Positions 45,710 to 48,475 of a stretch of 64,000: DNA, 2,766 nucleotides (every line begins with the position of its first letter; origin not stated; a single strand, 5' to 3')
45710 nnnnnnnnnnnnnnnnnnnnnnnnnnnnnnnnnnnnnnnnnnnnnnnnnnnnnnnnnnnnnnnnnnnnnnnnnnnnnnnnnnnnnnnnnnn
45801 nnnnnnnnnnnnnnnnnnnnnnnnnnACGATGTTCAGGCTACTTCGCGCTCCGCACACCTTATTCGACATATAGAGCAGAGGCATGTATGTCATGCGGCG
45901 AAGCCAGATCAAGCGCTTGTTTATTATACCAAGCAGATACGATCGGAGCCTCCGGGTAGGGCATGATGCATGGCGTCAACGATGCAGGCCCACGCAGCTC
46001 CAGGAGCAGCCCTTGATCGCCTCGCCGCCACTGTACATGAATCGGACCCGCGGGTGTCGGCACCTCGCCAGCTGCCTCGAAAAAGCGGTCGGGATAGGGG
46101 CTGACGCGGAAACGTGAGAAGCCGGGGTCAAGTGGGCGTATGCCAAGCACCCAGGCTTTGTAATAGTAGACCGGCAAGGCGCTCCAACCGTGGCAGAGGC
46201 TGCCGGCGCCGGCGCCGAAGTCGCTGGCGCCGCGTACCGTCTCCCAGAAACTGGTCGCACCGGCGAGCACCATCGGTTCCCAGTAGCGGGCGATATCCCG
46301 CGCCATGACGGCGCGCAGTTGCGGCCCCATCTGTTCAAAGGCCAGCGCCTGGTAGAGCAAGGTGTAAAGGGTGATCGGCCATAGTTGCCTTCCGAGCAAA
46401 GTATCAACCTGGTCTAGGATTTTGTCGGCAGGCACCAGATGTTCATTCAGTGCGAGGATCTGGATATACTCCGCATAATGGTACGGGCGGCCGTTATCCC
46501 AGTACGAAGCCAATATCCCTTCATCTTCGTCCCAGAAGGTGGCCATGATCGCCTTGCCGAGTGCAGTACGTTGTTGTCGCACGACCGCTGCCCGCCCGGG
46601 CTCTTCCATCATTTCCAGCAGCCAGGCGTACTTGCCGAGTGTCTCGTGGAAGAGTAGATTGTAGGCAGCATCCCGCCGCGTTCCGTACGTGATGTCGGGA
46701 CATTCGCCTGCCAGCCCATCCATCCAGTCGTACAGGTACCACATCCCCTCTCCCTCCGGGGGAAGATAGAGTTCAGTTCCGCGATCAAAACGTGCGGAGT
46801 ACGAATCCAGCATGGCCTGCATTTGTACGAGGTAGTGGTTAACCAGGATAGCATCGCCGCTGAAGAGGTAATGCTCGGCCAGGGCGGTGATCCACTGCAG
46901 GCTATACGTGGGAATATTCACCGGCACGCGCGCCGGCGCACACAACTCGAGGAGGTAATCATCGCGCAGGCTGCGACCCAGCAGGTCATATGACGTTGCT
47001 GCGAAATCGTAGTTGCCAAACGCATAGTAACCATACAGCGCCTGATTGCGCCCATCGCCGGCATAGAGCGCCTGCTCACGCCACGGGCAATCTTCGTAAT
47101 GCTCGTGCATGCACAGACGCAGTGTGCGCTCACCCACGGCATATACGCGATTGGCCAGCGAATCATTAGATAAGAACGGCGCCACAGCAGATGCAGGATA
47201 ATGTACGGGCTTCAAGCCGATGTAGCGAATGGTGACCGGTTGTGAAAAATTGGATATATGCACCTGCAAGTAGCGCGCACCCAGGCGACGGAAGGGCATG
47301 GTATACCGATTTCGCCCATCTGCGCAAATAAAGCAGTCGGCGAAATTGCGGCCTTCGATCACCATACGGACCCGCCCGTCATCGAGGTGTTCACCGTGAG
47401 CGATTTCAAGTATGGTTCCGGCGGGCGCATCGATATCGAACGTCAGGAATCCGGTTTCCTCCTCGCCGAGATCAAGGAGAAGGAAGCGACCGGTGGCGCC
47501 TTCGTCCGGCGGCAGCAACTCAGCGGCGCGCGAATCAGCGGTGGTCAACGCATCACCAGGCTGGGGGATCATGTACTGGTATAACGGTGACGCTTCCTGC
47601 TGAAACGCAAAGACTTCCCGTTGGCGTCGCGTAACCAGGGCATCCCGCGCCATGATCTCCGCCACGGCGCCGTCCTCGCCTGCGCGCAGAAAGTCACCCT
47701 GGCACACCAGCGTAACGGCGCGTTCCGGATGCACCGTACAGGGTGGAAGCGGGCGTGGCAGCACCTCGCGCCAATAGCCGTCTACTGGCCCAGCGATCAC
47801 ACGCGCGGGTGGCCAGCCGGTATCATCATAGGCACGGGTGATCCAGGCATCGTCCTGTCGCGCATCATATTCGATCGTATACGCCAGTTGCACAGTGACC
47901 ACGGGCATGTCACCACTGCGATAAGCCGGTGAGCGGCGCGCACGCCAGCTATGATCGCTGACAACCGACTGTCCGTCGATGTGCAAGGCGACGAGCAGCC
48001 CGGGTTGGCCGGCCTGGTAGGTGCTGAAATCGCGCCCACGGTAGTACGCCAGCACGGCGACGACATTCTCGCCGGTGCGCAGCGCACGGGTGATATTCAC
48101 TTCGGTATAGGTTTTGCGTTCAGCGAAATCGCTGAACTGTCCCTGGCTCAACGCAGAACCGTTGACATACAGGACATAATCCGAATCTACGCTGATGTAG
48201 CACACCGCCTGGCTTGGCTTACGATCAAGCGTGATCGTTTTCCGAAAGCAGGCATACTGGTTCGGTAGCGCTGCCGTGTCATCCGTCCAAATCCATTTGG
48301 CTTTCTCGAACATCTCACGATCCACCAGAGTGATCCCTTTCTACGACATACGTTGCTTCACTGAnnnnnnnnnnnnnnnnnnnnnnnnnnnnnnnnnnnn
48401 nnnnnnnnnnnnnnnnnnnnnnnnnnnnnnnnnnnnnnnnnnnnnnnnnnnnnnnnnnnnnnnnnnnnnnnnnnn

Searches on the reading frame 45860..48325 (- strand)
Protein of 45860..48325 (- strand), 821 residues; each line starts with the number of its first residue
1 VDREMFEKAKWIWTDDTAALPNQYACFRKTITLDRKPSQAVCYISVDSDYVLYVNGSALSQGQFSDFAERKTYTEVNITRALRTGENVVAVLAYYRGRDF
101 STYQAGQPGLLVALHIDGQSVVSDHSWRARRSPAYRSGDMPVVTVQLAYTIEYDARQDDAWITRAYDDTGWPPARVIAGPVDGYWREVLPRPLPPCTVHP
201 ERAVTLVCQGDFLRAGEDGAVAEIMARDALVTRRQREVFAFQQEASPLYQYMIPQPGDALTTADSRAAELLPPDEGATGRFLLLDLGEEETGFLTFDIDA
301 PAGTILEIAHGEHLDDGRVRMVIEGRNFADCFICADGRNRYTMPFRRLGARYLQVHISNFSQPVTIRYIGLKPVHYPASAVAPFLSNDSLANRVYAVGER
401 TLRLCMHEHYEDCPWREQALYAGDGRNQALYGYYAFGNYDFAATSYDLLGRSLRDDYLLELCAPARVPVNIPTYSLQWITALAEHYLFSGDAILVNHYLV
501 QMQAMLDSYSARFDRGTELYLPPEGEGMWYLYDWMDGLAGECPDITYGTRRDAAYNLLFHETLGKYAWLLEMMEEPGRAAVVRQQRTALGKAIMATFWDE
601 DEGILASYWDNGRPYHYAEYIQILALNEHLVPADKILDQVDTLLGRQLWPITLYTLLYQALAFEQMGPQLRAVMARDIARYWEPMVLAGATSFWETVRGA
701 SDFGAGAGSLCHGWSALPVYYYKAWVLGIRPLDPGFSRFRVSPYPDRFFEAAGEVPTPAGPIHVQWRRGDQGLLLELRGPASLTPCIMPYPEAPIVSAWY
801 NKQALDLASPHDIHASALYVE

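Call 5: search_protein_families(library=pfam, proteins=[window:45860-48325:-], max_evalue=0.1)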
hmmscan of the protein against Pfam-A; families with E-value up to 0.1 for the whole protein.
window:45860-48325:- (821 aa): 4 families
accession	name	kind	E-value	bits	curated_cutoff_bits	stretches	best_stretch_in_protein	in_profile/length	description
PF17389.8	Bac_rhamnosid6H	-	8.5e-20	71.7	24.5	1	382-721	4-334/339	Bacterial alpha-L-rhamnosidase 6 hairpin glycosidase domain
PF08531.16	Bac_rhamnosid_N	-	3.7e-12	46.8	25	1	36-181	2-157/172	Alpha-L-rhamnosidase N-terminal domain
PF17390.7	Bac_rhamnosid_C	-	1.6e-10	41.1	22.1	1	728-782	1-56/78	Bacterial alpha-L-rhamnosidase C-terminal domain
PF05592.18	Bac_rhamnosid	-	6.7e-08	32.8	22.2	1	282-358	8-87/102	Bacterial alpha-L-rhamnosidase concanavalin-like domain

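Call 6: search_protein_families(library=ncbifam, proteins=[window:45860-48325:-], max_evalue=0.1)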
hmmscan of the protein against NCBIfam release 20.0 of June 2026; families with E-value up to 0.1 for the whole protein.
window:45860-48325:- (821 aa): 2 families
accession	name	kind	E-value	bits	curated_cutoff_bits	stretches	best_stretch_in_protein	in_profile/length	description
NF041573.1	rhamnosid_Stmyc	equivalog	1.8e-18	65.8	1720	2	5-193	133-299/1028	alpha-L-rhamnosidase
NF041572.1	rhamnosid_Flavobac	equivalog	2.1e-14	52.6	1800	2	374-442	476-544/946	alpha-L-rhamnosidase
